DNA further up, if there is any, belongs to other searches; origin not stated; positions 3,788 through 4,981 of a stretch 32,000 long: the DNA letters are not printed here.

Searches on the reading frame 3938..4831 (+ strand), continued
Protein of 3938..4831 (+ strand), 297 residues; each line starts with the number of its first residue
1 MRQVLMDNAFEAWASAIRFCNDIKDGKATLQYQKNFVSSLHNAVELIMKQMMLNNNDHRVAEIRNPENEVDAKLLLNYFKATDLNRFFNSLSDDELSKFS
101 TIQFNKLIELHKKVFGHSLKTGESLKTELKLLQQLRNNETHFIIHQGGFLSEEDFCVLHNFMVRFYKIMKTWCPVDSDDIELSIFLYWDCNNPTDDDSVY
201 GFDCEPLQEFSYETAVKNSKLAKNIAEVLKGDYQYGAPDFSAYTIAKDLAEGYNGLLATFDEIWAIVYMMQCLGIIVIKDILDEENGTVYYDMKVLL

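Call 26: fold_search(model_id=the predicted structure, library=pdb)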
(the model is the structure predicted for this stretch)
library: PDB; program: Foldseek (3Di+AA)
matches with E <= 10: 129; with E <= 0.001: 0
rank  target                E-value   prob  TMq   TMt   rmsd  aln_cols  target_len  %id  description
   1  7wwb_A                1.2e+00  0.06  0.12  0.11  19.5       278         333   10  Choline transporter-like protein 1 (released 2022-06-22)
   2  7b03_A                1.9e+00  0.06  0.16  0.20  21.6       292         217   11  Cryo-EM structure of the green-light absorbing proteorhodopsin (released 2021-06-16)
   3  8oyy_B                2.0e+00  0.07  0.16  0.19  18.4       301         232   12  De novo designed soluble GPCR-like fold GLF_32 (released 2023-10-18)
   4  9r2g_A                2.0e+00  0.05  0.16  0.14  19.6       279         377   10  Cytochrome bd II oxidase qOR-2 type from Mycobacterium smegmatis (released 2026-03-04)
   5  9gin                  2.2e+00  0.03  0.11  0.08  21.2       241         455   12  SOS2 in complex with compound 11 (released 2025-02-05)
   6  1yyr_B                2.2e+00  0.02  0.11  0.10  18.5       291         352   11  Y305F Trichodiene Synthase: Complex With Mg, Pyrophosphate, and (4R)-7-azabisabolene (released 2005-03-29)
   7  1yak_C                2.3e+00  0.06  0.18  0.22  20.1       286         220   12  Complex of Bacillus subtilis TenA with 4-amino-2-methyl-5-hydroxymethylpyrimidine (released 2005-02-22)
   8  5xez_B                2.3e+00  0.02  0.10  0.07  23.4       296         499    9  Structure of the Full-length glucagon class B G protein-coupled receptor (released 2017-05-24)
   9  8oyy_A                2.6e+00  0.06  0.16  0.19  18.3       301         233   12  De novo designed soluble GPCR-like fold GLF_32 (released 2023-10-18)
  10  6vjs_Y                2.8e+00  0.03  0.13  0.09  21.3       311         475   13  Escherichia coli RNA polymerase and ureidothiophene-2-carboxylic acid complex (released 2020-10-07)
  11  7p5c_A                2.8e+00  0.02  0.12  0.10  33.5       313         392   11  Cryo-EM structure of human TTYH3 in Ca2+ and GDN (released 2021-08-11)
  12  6pln_A                2.9e+00  0.21  0.12  0.28   8.6        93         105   16  X-ray crystal structure of Pyrococcus furiosus general transcription factor TFE-alpha (released 2020-07-08)
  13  6ivm_C                2.9e+00  0.03  0.11  0.12  24.9       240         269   11  Crystal structure of a membrane protein P143A (released 2019-11-06)
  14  8cnk_A                3.1e+00  0.06  0.17  0.21  21.0       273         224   10  Cryo-EM structure of retinal-free proteoopsin bound to decanoate (released 2024-07-03)
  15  6ivp_B                3.1e+00  0.03  0.13  0.14  24.7       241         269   10  Crystal structure of a membrane protein P262A (released 2019-11-06)
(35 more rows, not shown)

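Call 40: search_protein_families(library=pfam, alignment_id=A2, max_evalue=0.01)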
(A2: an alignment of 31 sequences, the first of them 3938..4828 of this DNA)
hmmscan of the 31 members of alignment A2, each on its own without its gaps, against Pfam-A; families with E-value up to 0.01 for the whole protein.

A. member 1, window:3938-4828:+ (297 aa): 1 family
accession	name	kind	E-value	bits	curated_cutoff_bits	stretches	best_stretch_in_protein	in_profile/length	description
PF12358.13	DUF3644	-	0.0034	17.4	27.6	1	5-171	2-132/183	Domain of unknown function (DUF3644)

B. families by the number of members that match (of 31 scanned): 6 families
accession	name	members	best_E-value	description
PF12358.13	DUF3644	16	3.2e-06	Domain of unknown function (DUF3644)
PF18739.6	HEPN_Apea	3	0.0017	Apea-like HEPN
PF00036.39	EF-hand_1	1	0.00083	EF hand domain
PF18730.6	HEPN_Cthe2314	1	0.0034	Cthe_2314-like HEPN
PF24905.1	TTC3_9th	1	0.0037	TTC3, helical domain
PF13405.12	EF-hand_6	1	0.008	EF-hand domain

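Call 41: search_solved_structures(query=A2, max_evalue=10, show_alignments=3)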
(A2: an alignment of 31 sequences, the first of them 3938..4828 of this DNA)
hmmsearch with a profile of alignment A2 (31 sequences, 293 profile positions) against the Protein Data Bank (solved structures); distinct sequences matched with E-value up to 10: 3.
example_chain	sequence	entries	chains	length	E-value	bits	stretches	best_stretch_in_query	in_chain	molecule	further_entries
6tg7_A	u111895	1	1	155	0.65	12.4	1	85-149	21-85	Chemotaxis protein CheY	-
3etw_A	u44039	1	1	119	0.86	12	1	50-141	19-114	Adhesin A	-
3etx_A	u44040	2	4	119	0.86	12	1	50-141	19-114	Adhesin A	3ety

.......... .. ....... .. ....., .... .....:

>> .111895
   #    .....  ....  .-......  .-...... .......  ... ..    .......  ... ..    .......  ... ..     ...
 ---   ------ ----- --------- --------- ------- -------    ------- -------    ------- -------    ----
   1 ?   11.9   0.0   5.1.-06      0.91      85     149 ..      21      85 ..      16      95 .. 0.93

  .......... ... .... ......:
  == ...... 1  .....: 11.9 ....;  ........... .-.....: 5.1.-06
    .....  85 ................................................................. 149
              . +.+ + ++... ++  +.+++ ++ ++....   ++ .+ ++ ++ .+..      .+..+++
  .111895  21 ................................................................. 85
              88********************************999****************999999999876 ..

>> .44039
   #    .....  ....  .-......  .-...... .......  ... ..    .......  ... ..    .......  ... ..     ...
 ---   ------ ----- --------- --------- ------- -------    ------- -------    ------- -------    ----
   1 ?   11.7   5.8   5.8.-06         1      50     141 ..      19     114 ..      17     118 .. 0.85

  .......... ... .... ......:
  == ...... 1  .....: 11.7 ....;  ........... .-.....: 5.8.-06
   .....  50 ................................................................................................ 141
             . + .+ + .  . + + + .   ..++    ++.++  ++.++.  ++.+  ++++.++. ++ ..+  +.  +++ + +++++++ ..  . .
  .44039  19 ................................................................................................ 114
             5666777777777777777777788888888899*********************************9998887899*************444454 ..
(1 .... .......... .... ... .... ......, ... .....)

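Call 42: search_protein_families(library=padloc, alignment_id=A2, max_evalue=0.01)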
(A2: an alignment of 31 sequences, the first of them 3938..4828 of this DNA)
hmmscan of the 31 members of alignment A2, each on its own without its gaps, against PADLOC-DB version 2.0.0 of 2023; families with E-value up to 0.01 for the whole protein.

A. member 1, window:3938-4828:+ (297 aa): 2 families
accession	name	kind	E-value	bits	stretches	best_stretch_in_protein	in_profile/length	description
PDLC04954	PDC-S19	-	2.5e-07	28.4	1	3-176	7-164/330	-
PDLC04952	PDC-S19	-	0.00099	16.7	0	121-146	83-108/328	-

B. families by the number of members that match (of 31 scanned): 9 families
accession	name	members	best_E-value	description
PDLC04954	PDC-S19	10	5.5e-09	-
PDLC04952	PDC-S19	3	0.00082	-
PDLC01688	DUF3644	2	3.4e-05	DUF3644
PDLC04953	PDC-S19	1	0.00058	-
PDLC04162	HEC-08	1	0.0038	-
PDLC01023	Csn2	1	0.004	CRISPR type II-A/NMEMI-associated protein Csn2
PDLC02119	Csn2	1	0.0068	-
PDLC00331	PtuB1|PtuB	1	0.0073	Unknown function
PDLC00790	Cyclase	1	0.01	oligonucleotide-cyclase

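Call 43: fold_search(model_id=the predicted structure, library=viral)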
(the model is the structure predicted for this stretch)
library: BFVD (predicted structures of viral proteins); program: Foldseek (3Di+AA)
matches with E <= 10: 134; with E <= 0.001: 0
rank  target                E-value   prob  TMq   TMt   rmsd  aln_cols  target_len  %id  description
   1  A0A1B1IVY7            3.5e-01  0.05  0.10  0.10  30.1       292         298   12  DNA-directed RNA polymerase [uncultured phage_Deep1-GF2-KM23-C739]
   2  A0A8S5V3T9            4.3e-01  0.60  0.27  0.26  11.2       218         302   17  Uncharacterized protein [Siphoviridae sp. cttKr9]
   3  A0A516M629            9.9e-01  0.14  0.17  0.08  20.3       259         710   13  (no name in the UniProt tables at hand)
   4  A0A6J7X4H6            9.9e-01  0.04  0.13  0.09  21.9       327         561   14  Uncharacterized protein [uncultured Caudovirales phage]
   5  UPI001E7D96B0         1.1e+00  0.77  0.18  0.21   5.0        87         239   14  (no name look-up for this kind of identifier)
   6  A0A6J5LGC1            1.4e+00  0.11  0.16  0.11  18.3       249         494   14  DUF3987 domain-containing protein [uncultured Caudovirales phage]
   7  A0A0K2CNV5            1.5e+00  0.25  0.15  0.13  12.8       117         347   10  Putative replicon initiation protein [Brevibacillus phage SecTim467]
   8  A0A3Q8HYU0            1.5e+00  0.05  0.16  0.11  29.5       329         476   10  (no name in the UniProt tables at hand)
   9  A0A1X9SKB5            1.6e+00  0.44  0.16  0.42   8.2        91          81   20  Uncharacterized protein [Sulfolobus islandicus rod-shaped virus 11]
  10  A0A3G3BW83            1.6e+00  0.08  0.14  0.19  18.1       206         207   13  (no name in the UniProt tables at hand)
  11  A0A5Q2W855            1.7e+00  0.38  0.15  0.36   5.9        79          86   20  (no name in the UniProt tables at hand)
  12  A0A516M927            1.9e+00  0.03  0.10  0.05  23.8       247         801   14  (no name in the UniProt tables at hand)
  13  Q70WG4                1.9e+00  0.02  0.11  0.04  21.4       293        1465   10  Polyprotein (Fragment) [Barley yellow mosaic virus]
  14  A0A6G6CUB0            2.0e+00  0.06  0.12  0.12  17.2       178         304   12  (no name in the UniProt tables at hand)
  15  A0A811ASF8            2.0e+00  0.04  0.12  0.15  26.1       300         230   12  P27 [Grapevine leafroll-associated virus 7]
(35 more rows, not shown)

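Call 54: search_protein_families(library=pfam, proteins=[L090:4920-5240:+, L085:5035-5385:+, L072:5021-5386:+, L090:2694-3788:+, L085:3514-3975:+, L058:2847-3848:-, L058:4918-6336:-, L064:486-872:+, L076:2319-3224:+, L082:1850-2752:+], max_evalue=0.01)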
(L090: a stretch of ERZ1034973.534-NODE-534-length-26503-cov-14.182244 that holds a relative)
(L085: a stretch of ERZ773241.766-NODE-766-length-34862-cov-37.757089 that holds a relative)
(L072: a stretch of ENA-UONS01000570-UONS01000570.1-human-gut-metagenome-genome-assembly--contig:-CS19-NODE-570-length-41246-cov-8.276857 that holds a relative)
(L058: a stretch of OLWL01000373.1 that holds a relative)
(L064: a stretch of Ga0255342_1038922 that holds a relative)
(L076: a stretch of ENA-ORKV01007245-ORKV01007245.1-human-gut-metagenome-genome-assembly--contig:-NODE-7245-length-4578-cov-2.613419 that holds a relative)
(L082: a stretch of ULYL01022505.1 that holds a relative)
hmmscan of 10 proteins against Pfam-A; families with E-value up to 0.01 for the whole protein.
L090:4920-5240:+ (106 aa): 4 families
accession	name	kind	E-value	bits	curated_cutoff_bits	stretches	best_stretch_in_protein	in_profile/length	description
PF08647.16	BRE1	-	4.4e-05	23.9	27.9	1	29-92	1-65/95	BRE1 E3 ubiquitin ligase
PF04859.17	DUF641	-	0.0015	19.3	27.6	1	11-67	71-127/127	Plant protein of unknown function (DUF641)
PF13166.12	AAA_13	-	0.0079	15.4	36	1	24-91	82-149/713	AAA domain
PF02050.21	FliJ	-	0.0084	16.8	28.4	0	16-84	44-112/123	Flagellar FliJ protein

L085:5035-5385:+ (116 aa): 4 families
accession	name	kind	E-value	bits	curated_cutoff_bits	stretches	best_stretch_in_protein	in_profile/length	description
PF08647.16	BRE1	-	0.00036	21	27.9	1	40-115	2-78/95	BRE1 E3 ubiquitin ligase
PF09787.14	Golgin_A5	-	0.00062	19.8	31.7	1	22-103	95-177/305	Golgin subfamily A member 5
PF09763.15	Sec3_CC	-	0.0014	18.9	27.1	1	23-85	17-79/133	Exocyst complex component Sec3, coiled-coil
PF02680.19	DUF211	-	0.0085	16.7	22.1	1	15-76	11-70/89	Uncharacterized ArCR, COG1888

L072:5021-5386:+ (121 aa): 1 family
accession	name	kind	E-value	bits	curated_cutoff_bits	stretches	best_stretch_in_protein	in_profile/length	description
PF25526.1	LIP-1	-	0.0045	16.8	34.1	1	42-113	83-154/250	Liprin-alpha-like coiled coil domain 2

L090:2694-3788:+ (364 aa): 1 family
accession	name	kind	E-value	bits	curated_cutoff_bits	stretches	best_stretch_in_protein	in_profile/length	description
PF13271.11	DUF4062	-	4e-27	94.7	24.7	1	6-88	1-82/82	Domain of unknown function (DUF4062)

L085:3514-3975:+ (153 aa): 0 families

L058:2847-3848:- (333 aa): 5 families
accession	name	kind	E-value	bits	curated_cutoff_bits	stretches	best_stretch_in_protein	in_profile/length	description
PF13154.11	DUF3991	-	6.4e-22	78.2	24.5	1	150-224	1-73/74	Protein of unknown function (DUF3991)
PF13155.12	Toprim_2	-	3.8e-20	72.5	22.1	1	229-319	1-88/88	Toprim-like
PF13362.12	Toprim_3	-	7.2e-12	46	27.2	1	229-321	3-91/95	Toprim domain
PF13662.12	Toprim_4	-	3.5e-05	24.4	25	1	268-303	47-79/85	Toprim domain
PF01751.28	Toprim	-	0.0007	20.2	23.1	1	273-300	55-86/96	Toprim domain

L058:4918-6336:- (472 aa): 3 families
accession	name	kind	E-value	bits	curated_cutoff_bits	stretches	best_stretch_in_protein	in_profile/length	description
PF18555.7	MobL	-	2e-31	109.9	28.5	1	1-386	1-355/383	MobL relaxases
PF21256.2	TetR_C_5-like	-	0.0012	19.4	27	0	290-360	48-117/127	Tetracyclin repressor-like, C-terminal domain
PF03432.20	Relaxase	-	0.0089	16.7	24.6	0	168-217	61-108/132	MobA/VirD2-like, nuclease domain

L064:486-872:+ (128 aa): 3 families
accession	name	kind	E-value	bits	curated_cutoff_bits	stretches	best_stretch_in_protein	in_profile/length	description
PF14567.11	SUKH_5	-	6.1e-13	49.2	27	1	20-126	23-137/142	SMI1-KNR4 cell-wall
PF14568.11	SUKH_6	-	1.6e-08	35.5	27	1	22-126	2-119/119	SMI1-KNR4 cell-wall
PF09346.15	SMI1_KNR4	-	1e-05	26.6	25.4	1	20-127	3-124/125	SMI1 / KNR4 family (SUKH-1)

L076:2319-3224:+ (301 aa): 1 family
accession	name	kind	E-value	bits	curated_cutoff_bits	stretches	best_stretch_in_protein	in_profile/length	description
PF14253.11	AbiH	-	7.9e-41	141.3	30.9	1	1-266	14-260/260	Bacteriophage abortive infection AbiH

L082:1850-2752:+ (300 aa): 2 families
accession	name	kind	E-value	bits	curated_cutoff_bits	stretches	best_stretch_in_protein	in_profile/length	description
PF00483.29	NTP_transferase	-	2.6e-06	27.6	21.2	1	6-156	3-140/245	Nucleotidyl transferase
PF12804.13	NTP_transf_3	-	0.0066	17.1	27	0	6-56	2-49/160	MobA-like NTP transferase domain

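Call 59: find_encoding_contigs(protein=P0003, flank=4000, max_places=4)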
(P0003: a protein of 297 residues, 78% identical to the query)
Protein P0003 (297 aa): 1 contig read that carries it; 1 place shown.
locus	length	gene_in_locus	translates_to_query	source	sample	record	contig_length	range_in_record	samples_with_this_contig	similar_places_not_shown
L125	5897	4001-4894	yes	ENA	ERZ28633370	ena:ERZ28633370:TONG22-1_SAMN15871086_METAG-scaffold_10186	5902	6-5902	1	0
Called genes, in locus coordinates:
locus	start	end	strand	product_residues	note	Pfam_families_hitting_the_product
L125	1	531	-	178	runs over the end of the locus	?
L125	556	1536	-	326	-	PF02661:Fic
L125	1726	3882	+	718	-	-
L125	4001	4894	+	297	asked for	-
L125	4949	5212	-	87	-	PF20648:DUF6809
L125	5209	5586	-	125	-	PF14198:TnpV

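Call 60: find_encoding_contigs(protein=P0002, flank=4000, max_places=4)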
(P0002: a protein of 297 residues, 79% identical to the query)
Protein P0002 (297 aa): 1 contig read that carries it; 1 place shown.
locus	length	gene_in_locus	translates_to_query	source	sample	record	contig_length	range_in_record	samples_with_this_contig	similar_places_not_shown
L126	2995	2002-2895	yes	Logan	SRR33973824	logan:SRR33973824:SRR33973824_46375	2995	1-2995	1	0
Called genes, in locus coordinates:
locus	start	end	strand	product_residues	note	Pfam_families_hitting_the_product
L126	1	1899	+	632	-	?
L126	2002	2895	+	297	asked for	-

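Call 61: find_encoding_contigs(protein=P0005, flank=5000, max_places=4)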
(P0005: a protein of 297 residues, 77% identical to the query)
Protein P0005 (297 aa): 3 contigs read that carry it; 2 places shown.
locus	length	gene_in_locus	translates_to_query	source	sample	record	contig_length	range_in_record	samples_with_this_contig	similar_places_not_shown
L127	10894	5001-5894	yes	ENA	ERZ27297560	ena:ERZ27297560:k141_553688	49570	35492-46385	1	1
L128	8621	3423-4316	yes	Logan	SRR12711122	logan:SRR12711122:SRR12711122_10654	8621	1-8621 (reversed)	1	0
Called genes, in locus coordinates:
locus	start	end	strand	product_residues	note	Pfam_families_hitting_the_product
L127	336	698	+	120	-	PF14198:TnpV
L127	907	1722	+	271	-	PF00583:Acetyltransf_1, PF13673:Acetyltransf_10 (faint), PF13508:Acetyltransf_7 (weak)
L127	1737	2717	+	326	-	PF04229:GrpB, PF01230:HIT (weak)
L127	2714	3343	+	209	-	PF00583:Acetyltransf_1, PF13508:Acetyltransf_7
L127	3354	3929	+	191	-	PF03575:Peptidase_S51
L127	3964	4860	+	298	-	PF11185:DUF2971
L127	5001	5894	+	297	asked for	-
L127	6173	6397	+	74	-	PF01381:HTH_3 (weak)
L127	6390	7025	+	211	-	-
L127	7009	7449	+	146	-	-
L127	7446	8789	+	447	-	-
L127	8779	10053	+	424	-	PF13289:SIR2_2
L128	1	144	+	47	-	?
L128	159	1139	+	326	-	PF04229:GrpB, PF01230:HIT (weak)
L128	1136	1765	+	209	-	PF00583:Acetyltransf_1, PF13508:Acetyltransf_7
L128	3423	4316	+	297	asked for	-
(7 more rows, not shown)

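Call 68: find_related_loci(query=A2, collection=viral_contigs, flank=4000)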
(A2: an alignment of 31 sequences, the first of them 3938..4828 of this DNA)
Query A2 (297 aa) in viral_contigs; peptide patterns used: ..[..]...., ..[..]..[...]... (x = any residue, [..] = any of these).
73 stretches matched a pattern; 5 encode a relative of the query (tblastn E <= 1e-3); 5 distinct loci.
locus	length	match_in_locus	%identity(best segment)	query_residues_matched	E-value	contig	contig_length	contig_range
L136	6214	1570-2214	39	2-226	4e-44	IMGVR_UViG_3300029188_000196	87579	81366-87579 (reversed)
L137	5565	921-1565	39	2-226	4e-44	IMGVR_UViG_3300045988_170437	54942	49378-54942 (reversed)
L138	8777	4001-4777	36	1-267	6e-42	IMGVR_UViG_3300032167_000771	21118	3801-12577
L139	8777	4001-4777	36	1-267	6e-42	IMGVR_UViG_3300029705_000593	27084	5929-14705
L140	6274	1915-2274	32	1-110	6e-12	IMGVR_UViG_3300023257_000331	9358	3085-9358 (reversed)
